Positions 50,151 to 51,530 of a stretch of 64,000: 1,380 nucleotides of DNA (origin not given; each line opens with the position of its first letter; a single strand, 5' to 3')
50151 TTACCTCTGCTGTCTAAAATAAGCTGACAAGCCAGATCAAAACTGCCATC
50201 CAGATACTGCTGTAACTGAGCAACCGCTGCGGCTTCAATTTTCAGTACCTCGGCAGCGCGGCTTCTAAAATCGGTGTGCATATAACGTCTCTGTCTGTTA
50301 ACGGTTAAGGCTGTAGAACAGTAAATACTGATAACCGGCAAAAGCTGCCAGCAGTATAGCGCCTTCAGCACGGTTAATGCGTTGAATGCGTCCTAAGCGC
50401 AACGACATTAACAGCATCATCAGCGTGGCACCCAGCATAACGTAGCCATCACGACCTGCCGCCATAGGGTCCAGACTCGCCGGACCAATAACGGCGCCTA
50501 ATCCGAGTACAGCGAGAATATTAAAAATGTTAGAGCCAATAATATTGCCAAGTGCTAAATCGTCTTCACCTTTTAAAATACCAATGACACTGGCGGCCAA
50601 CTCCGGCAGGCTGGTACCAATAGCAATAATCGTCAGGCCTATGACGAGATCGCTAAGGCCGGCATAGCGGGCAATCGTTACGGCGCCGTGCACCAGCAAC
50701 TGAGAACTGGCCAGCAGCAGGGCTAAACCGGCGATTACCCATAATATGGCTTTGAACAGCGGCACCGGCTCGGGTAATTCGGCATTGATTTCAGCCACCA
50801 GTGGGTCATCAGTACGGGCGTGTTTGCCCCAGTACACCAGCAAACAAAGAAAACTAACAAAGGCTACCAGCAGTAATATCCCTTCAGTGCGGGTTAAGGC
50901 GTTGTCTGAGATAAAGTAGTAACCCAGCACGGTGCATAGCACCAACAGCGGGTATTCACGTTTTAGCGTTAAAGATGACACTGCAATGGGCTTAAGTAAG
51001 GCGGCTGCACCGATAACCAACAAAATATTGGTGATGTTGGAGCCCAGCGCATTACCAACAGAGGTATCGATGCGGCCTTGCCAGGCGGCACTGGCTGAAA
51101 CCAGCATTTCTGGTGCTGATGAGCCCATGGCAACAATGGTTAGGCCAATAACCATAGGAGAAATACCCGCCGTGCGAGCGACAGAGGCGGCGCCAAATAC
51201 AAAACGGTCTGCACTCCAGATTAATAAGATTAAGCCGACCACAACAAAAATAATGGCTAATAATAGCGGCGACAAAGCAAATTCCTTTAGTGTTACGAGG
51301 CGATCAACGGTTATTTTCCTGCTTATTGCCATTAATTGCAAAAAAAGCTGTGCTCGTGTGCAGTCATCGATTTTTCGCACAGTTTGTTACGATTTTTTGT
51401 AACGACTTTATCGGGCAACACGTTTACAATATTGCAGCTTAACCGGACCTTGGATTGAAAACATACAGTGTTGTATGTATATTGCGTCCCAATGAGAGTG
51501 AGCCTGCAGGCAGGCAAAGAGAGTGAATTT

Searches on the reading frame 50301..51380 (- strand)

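Call 85: search_protein_families(library=pfam, proteins=[window:50301-51380:-], max_evalue=0.00001)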
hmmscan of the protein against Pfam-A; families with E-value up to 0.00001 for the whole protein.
window:50301-51380:- (360 aa): 1 family
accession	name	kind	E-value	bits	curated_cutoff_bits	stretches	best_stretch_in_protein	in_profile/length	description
PF01699.29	Na_Ca_ex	-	1.4e-67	226.8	24.9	2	211-355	2-150/151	Sodium/calcium exchanger protein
